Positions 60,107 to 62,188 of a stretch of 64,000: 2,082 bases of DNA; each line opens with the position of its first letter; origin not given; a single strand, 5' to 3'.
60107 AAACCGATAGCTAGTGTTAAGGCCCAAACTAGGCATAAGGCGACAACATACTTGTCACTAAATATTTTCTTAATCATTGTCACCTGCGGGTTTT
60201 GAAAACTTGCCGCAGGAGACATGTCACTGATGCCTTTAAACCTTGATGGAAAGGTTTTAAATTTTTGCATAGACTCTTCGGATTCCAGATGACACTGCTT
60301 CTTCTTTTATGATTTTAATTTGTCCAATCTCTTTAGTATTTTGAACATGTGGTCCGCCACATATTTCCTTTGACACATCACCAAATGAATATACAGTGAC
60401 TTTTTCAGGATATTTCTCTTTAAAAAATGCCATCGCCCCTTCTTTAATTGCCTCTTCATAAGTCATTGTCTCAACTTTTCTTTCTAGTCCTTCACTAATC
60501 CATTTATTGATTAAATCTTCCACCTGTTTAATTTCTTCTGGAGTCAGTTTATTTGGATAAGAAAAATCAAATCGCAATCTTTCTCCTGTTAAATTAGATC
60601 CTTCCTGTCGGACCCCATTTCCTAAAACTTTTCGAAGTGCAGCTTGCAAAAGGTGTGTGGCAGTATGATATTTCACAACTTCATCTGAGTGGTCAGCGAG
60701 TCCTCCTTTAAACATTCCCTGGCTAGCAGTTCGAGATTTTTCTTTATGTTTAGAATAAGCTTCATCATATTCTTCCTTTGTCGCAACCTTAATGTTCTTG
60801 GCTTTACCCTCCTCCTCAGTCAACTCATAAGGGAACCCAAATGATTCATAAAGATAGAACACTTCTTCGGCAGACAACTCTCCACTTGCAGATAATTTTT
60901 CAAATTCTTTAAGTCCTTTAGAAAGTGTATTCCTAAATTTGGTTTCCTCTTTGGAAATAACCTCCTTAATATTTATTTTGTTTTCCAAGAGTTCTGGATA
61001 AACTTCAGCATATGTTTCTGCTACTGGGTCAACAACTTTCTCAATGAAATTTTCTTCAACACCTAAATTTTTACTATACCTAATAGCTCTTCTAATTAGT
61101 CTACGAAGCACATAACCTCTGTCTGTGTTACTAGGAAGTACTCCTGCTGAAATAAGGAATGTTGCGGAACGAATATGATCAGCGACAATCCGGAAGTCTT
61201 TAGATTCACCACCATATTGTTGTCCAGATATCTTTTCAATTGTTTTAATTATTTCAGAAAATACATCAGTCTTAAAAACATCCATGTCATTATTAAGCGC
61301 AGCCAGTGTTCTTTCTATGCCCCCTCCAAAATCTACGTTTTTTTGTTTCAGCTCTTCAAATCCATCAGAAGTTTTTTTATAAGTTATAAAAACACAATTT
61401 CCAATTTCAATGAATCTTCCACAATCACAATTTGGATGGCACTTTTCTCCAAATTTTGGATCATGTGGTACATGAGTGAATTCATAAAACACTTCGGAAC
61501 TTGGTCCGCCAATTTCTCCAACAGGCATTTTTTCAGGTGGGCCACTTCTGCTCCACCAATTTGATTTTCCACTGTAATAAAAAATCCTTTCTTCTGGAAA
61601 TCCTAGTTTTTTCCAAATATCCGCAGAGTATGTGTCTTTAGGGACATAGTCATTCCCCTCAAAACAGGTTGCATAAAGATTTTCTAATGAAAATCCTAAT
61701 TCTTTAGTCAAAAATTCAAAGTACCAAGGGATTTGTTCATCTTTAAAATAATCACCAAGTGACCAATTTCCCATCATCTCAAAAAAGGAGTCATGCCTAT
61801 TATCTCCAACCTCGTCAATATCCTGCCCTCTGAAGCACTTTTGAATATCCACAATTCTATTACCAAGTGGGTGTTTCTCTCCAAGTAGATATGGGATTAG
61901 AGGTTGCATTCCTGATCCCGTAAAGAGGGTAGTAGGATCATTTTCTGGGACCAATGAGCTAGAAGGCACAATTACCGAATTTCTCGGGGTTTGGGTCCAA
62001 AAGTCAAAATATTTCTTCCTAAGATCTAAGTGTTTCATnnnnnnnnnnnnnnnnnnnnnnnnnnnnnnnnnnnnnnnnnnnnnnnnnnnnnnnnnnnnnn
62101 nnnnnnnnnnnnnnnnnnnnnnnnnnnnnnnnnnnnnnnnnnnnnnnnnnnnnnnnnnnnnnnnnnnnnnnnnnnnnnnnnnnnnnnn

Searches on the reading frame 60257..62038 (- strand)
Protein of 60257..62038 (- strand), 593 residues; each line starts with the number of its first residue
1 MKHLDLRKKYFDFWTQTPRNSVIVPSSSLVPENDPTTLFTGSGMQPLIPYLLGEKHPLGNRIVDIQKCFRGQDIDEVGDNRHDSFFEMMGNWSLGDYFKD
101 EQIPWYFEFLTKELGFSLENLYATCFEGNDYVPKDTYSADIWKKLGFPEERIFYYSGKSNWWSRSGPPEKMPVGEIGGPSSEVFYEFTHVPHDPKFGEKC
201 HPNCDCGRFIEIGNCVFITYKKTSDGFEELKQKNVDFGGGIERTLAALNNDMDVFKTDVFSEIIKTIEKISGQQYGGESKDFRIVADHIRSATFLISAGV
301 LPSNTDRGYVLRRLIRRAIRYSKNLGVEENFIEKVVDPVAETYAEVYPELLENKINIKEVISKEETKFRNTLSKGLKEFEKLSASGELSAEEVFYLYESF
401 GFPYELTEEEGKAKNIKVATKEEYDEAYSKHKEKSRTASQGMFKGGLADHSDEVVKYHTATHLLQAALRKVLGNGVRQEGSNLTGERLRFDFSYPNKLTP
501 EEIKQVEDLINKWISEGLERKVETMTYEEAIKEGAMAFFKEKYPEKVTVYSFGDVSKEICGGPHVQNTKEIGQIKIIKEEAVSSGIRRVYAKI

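Call 8: search_protein_families(library=pfam, proteins=[window:60257-62038:-])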
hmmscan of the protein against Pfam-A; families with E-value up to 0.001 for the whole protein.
window:60257-62038:- (593 aa): 2 families
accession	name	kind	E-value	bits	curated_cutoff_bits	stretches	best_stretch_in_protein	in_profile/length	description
PF01411.24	tRNA-synt_2c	-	5.4e-119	398.7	30.3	1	6-458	2-449/552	tRNA synthetases class II (A)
PF07973.19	tRNA_SAD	-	3.8e-18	65.6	24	1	547-590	1-44/44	Threonyl and Alanyl tRNA synthetase second additional domain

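Call 10: find_homologous_proteins(query=window:60257-62038:-, max_evalue=1e-50)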
Query window:60257-62038:- (593 aa): 8000 proteins with E <= 1e-50 among 8000 candidates; the best 120 are listed.
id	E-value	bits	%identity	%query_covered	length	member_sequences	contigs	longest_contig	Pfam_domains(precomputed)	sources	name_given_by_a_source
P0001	0.0e+0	1368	100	100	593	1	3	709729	PF01411.25,PF07973.20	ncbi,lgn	-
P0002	0.0e+0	1115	80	100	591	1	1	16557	PF01411.25,PF07973.20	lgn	-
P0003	0.0e+0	1079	77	99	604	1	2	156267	PF01411.25,PF07973.20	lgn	-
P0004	0.0e+0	1024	76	96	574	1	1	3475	PF01411.25,PF07973.20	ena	-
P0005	1.8e-287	973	69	100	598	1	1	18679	PF01411.25,PF07973.20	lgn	-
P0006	2.0e-286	970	69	100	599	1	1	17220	PF01411.25,PF07973.20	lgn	-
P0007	4.3e-285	965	70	100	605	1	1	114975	PF01411.25,PF07973.20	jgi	-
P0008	3.2e-284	962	70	100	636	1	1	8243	PF01411.25,PF07973.20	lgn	-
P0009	1.5e-281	953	69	100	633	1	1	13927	PF01411.25,PF07973.20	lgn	-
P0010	1.1e-279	947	68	100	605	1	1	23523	PF01411.25,PF07973.20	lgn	-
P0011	1.1e-278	944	68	100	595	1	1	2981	PF01411.25,PF07973.20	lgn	-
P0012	1.3e-278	944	67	100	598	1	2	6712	PF01411.25,PF07973.20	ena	-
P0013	1.3e-272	924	65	100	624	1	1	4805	PF01411.25,PF07973.20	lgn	-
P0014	5.8e-272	922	68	100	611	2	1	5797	PF01411.25,PF07973.20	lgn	-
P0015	7.6e-272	921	66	100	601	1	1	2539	PF01411.25,PF07973.20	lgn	-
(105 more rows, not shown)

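Call 13: find_related_loci(query=A1, collection=genome_contigs, flank=3000)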
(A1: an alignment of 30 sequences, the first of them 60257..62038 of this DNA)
Query A1 (593 aa) in genome_contigs; peptide patterns used: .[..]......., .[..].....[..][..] (x = any residue, [..] = any of these).
600 stretches matched a pattern (row limit reached: there are more); 599 encode a relative of the query (tblastn E <= 1e-3); the best 80 are kept; 80 distinct loci.
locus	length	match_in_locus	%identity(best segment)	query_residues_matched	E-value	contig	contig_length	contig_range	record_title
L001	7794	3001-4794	52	1-593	0e+0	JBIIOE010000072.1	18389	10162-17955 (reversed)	MAG: Bdellovibrionota bacterium isolate ME2002-09-27pf_3300034103_group1_bin185 Rohwer_bin1191_scaffold_1637_c1, whole g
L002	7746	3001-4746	55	1-591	0e+0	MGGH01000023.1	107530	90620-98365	MAG: Candidatus Woesebacteria bacterium RIFCSPHIGHO2_01_FULL_39_23 rifcsphigho2_01_scaffold_349, whole genome shotgun se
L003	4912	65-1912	53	5-593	0e+0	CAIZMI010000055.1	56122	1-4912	uncultured bacterium isolate Loc090907-8-6m_bin-405 genome assembly, contig: bin-405:55/64, whole genome shotgun sequenc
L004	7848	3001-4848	52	5-593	0e+0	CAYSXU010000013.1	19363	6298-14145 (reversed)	MAG TPA_asm: uncultured Gammaproteobacteria bacterium isolate SRP062349_co5_332 genome assembly, contig: NODE_875_length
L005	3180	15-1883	51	1-593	0e+0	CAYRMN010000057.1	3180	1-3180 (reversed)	MAG TPA_asm: uncultured Gammaproteobacteria bacterium isolate SRP170004_co1_61 genome assembly, contig: NODE_52719_lengt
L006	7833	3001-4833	53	5-593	0e+0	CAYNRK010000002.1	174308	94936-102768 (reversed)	MAG TPA_asm: uncultured Gammaproteobacteria bacterium isolate SRP077602_co8_262 genome assembly, contig: NODE_48_length_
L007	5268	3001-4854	52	1-591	0e+0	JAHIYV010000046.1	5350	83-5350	MAG: Patescibacteria group bacterium isolate Modern_marine.mb.145 Modern_marine.mb.145_k141_665439, whole genome shotgun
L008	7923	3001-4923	50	1-593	0e+0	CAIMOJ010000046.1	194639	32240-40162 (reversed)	Candidatus Uhrbacteria bacterium isolate LJ_bin-4636 genome assembly, contig: bin-4636:46/76, whole genome shotgun seque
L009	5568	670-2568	50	1-591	0e+0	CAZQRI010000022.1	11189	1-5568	MAG TPA_asm: uncultured Gammaproteobacteria bacterium isolate SRP298887_co1_343 genome assembly, contig: NODE_6376_lengt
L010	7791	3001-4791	51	6-593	0e+0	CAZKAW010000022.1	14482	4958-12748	MAG TPA_asm: uncultured Gammaproteobacteria bacterium isolate binchicken_co38_470 genome assembly, contig: NODE_8814_len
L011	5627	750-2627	49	5-591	0e+0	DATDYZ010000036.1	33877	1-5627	MAG TPA_asm: Candidatus Andersenbacteria bacterium isolate SMAG_U8178 k141_1296240, whole genome shotgun sequence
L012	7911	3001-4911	49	5-591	0e+0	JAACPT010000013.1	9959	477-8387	MAG: Candidatus Parcubacteria bacterium isolate CG_2015-02_43_9 CG_2015-02_curated_scaffold_6919, whole genome shotgun s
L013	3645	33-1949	49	1-591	0e+0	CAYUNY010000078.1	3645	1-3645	MAG TPA_asm: uncultured Candidatus Saccharibacteria bacterium isolate SRP200132_co1_511 genome assembly, contig: NODE_53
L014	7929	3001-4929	48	1-591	0e+0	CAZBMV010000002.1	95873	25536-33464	MAG TPA_asm: uncultured Candidatus Saccharibacteria bacterium isolate binchicken_co16_358 genome assembly, contig: NODE_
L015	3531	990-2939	48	1-591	0e+0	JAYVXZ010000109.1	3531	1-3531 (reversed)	MAG: Candidatus Adlerbacteria bacterium isolate GL85_DN_metabinner_53 GL85_DN_metabinner_53_108, whole genome shotgun se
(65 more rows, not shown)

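Call 15: find_encoding_contigs(protein=P0001, flank=1000, max_places=3)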
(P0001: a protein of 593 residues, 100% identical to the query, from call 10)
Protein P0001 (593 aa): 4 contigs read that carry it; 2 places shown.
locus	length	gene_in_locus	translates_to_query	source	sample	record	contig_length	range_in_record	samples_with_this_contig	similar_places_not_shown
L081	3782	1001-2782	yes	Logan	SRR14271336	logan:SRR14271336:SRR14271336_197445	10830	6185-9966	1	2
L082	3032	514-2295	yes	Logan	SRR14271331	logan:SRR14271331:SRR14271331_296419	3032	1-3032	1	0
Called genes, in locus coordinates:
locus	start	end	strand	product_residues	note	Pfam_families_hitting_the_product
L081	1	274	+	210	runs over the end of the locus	PF12844:HTH_19 (faint), PF13413:HTH_25, PF09136:Glucodextran_B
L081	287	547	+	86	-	-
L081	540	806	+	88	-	PF12732:YtxH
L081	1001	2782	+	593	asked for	PF01411:tRNA-synt_2c, PF07973:tRNA_SAD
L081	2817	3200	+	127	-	-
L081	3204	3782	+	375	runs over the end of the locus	PF00953:Glycos_transf_4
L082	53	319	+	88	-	PF12732:YtxH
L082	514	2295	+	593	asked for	PF01411:tRNA-synt_2c, PF07973:tRNA_SAD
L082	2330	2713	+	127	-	-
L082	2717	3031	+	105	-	?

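Call 16: find_encoding_contigs(protein=P0002, flank=3000, max_places=2)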
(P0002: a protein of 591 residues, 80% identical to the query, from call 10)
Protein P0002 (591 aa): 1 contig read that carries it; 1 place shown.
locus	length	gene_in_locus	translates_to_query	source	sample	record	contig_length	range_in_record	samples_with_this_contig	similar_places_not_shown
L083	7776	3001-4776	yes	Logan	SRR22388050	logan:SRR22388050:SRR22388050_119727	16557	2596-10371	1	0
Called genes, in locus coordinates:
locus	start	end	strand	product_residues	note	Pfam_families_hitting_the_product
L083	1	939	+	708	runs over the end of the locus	PF17854:FtsK_alpha, PF01580:FtsK_SpoIIIE, PF09397:FtsK_gamma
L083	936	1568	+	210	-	PF13413:HTH_25, PF09136:Glucodextran_B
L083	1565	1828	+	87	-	-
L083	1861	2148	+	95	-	-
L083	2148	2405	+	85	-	-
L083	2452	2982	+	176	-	-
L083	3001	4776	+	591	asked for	PF01411:tRNA-synt_2c, PF07973:tRNA_SAD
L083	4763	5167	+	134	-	-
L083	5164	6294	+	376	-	PF00953:Glycos_transf_4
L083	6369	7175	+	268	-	PF01040:UbiA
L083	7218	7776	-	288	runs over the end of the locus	PF08308:PEGA, PF08239:SH3_3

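Call 17: find_encoding_contigs(protein=P0003, flank=3000, max_places=2)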
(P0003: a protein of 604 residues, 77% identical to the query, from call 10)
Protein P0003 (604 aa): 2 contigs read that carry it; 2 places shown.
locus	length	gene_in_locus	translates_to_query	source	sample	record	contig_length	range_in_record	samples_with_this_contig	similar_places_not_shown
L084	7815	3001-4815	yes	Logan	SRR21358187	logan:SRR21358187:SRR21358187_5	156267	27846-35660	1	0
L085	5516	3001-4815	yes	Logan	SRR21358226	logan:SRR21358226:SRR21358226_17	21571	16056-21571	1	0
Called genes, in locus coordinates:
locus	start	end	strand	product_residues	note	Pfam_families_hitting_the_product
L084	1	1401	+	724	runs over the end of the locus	PF17854:FtsK_alpha, PF01580:FtsK_SpoIIIE, PF09397:FtsK_gamma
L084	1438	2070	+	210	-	PF13413:HTH_25, PF09136:Glucodextran_B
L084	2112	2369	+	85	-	-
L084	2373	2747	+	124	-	PF12732:YtxH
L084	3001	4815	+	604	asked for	PF01411:tRNA-synt_2c, PF07973:tRNA_SAD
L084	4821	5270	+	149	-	-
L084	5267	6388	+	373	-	PF00953:Glycos_transf_4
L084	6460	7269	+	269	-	PF01040:UbiA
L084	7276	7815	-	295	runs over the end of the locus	PF08308:PEGA (weak), PF08239:SH3_3 (weak)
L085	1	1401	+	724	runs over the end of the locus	PF17854:FtsK_alpha, PF01580:FtsK_SpoIIIE, PF09397:FtsK_gamma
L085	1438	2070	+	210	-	PF13413:HTH_25, PF09136:Glucodextran_B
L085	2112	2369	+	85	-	-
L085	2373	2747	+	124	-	PF12732:YtxH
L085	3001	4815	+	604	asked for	PF01411:tRNA-synt_2c, PF07973:tRNA_SAD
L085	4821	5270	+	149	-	-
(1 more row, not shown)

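Call 20: find_related_loci(query=window:60257-62038:-, collection=metagenome_contigs, flank=1500)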
Query window:60257-62038:- (593 aa) in metagenome_contigs; peptide patterns used: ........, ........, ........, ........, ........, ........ (x = any residue, [..] = any of these).
600 stretches matched a pattern (row limit reached: there are more); 503 encode a relative of the query (tblastn E <= 1e-3); the best 80 are kept; 80 distinct loci.
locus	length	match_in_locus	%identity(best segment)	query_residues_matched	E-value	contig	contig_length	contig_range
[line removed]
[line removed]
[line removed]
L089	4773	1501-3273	57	1-591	0e+0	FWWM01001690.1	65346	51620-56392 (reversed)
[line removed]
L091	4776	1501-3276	55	1-592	0e+0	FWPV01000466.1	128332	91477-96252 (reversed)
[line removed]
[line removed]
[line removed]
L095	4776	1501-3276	55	1-592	0e+0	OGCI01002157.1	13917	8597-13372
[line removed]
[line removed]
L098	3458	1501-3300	53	1-592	0e+0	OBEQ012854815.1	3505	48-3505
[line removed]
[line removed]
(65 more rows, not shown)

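Call 23: find_encoding_contigs(protein=P0005, flank=1500, max_places=1)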
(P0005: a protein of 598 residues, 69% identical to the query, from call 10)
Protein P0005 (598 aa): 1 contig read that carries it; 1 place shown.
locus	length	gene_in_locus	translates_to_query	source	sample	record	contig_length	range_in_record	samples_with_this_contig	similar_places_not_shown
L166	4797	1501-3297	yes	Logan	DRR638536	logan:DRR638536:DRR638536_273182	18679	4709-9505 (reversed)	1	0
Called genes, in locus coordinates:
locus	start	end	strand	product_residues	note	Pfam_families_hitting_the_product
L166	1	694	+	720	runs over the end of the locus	PF17854:FtsK_alpha, PF01580:FtsK_SpoIIIE, PF09397:FtsK_gamma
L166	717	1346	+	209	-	PF12844:HTH_19 (weak), PF13413:HTH_25, PF09136:Glucodextran_B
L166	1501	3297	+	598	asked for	PF01411:tRNA-synt_2c, PF07973:tRNA_SAD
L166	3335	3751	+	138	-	-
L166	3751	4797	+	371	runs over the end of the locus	PF00953:Glycos_transf_4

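Call 24: find_encoding_contigs(protein=P0007, flank=1500, max_places=1)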
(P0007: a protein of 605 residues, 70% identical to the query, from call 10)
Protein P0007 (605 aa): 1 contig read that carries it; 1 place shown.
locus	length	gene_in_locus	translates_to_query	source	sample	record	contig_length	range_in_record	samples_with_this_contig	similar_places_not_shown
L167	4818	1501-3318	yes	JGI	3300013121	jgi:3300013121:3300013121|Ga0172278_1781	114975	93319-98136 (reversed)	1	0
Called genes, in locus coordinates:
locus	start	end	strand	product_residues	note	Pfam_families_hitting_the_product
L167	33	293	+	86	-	-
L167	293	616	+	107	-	PF12732:YtxH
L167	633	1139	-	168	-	PF00186:DHFR_1, PF01872:RibD_C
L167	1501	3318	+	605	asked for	PF01411:tRNA-synt_2c, PF07973:tRNA_SAD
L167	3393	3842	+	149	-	-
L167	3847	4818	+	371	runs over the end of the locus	PF00953:Glycos_transf_4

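Call 25: find_encoding_contigs(protein=P0009, flank=1500, max_places=1)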
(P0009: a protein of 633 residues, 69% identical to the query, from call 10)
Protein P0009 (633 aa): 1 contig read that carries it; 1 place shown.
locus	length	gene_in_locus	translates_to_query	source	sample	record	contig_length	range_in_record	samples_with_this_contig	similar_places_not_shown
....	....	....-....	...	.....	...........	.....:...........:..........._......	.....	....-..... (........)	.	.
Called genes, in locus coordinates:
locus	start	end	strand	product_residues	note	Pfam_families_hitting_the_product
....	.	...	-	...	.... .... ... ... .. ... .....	-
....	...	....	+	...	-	-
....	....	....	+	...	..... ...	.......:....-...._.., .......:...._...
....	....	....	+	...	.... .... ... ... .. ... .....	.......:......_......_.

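Call 26: find_encoding_contigs(protein=P0010, flank=1500, max_places=1)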
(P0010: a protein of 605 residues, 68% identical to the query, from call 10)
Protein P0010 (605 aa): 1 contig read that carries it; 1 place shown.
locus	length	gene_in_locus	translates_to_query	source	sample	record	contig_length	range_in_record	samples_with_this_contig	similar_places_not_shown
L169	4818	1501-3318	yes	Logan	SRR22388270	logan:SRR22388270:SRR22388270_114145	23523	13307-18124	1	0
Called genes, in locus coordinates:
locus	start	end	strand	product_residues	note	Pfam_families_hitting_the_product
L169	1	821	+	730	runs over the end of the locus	PF17854:FtsK_alpha, PF01580:FtsK_SpoIIIE, PF09397:FtsK_gamma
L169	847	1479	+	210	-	PF12844:HTH_19, PF13413:HTH_25, PF09136:Glucodextran_B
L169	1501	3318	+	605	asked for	PF01411:tRNA-synt_2c, PF07973:tRNA_SAD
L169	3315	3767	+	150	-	-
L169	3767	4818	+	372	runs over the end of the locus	PF00953:Glycos_transf_4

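Call 35: find_encoding_contigs(protein=P0004, flank=1500, max_places=1)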
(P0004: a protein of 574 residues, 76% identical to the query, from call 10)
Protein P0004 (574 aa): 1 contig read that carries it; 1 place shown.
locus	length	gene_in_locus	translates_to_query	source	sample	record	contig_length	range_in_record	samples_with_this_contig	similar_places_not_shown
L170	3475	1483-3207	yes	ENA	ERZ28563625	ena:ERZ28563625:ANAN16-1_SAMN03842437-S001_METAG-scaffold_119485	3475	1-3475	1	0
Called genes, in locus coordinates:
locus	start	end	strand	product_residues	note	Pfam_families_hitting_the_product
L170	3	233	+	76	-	?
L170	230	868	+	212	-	PF12844:HTH_19, PF13413:HTH_25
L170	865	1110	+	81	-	-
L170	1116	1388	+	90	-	PF12732:YtxH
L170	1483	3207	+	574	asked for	PF01411:tRNA-synt_2c, PF07973:tRNA_SAD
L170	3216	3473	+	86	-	?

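Call 36: find_encoding_contigs(protein=P0006, flank=1500, max_places=1)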
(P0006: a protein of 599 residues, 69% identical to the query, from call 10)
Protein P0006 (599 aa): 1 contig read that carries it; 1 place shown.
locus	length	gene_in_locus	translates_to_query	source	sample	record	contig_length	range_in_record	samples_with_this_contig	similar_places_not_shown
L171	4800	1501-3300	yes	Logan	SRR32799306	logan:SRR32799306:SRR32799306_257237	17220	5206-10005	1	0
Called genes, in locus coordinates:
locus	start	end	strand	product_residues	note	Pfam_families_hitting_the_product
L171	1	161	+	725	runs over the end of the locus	PF17854:FtsK_alpha, PF01580:FtsK_SpoIIIE, PF09397:FtsK_gamma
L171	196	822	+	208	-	PF12844:HTH_19 (weak), PF13413:HTH_25, PF09136:Glucodextran_B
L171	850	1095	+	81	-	-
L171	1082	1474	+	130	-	-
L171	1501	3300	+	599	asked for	PF01411:tRNA-synt_2c, PF07973:tRNA_SAD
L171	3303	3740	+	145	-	-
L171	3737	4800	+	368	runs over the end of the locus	PF00953:Glycos_transf_4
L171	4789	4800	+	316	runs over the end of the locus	PF01040:UbiA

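Call 37: find_encoding_contigs(protein=P0008, flank=1500, max_places=1)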
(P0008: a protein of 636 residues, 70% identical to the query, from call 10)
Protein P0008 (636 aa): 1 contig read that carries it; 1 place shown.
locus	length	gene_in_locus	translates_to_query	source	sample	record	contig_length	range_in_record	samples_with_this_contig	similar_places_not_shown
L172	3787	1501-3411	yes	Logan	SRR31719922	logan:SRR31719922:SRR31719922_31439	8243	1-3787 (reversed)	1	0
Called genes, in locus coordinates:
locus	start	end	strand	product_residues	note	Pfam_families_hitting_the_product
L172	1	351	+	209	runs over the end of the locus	PF12844:HTH_19 (weak), PF13413:HTH_25, PF09136:Glucodextran_B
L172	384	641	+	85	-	-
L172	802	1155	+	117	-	-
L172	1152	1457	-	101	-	-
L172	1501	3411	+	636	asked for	PF01411:tRNA-synt_2c, PF07973:tRNA_SAD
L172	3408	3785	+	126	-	?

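Call 54: find_encoding_contigs(protein=P0014, flank=1500, max_places=1)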
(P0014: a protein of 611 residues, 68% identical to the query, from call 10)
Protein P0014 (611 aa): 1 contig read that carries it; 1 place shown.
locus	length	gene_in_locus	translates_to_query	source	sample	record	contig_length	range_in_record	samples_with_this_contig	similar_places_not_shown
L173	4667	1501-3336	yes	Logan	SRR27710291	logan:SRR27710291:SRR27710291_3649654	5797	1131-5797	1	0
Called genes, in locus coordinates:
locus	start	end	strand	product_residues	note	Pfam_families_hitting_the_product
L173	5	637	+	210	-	PF12844:HTH_19 (weak), PF13413:HTH_25, PF09136:Glucodextran_B (weak)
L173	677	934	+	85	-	-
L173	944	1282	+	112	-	-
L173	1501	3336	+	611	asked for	PF01411:tRNA-synt_2c, PF07973:tRNA_SAD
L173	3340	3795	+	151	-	-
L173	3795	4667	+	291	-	?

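Call 55: find_encoding_contigs(protein=P0012, flank=1500, max_places=1)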
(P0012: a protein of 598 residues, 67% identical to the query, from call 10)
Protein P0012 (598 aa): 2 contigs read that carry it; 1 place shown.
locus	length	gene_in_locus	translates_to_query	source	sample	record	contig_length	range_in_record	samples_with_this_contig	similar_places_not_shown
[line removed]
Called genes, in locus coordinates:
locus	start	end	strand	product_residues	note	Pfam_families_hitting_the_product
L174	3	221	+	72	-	?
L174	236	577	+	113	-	PF00196:GerE (weak)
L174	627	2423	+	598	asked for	PF01411:tRNA-synt_2c, PF07973:tRNA_SAD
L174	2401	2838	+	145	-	-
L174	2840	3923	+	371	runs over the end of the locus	PF00953:Glycos_transf_4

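Call 68: list_cluster_members(proteins=[P0001, P0003, P0007])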
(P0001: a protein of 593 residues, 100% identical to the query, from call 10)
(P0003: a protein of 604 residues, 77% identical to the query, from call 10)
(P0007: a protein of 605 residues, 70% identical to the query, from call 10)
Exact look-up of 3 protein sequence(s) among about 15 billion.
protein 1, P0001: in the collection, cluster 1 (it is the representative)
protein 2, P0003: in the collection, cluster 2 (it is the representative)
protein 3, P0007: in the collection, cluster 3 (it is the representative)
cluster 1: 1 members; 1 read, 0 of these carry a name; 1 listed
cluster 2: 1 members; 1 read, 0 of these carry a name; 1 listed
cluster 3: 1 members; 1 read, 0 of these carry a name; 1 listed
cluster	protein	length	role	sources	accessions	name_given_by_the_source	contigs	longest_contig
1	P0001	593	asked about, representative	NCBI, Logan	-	-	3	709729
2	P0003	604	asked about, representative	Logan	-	-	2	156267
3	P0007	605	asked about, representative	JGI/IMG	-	-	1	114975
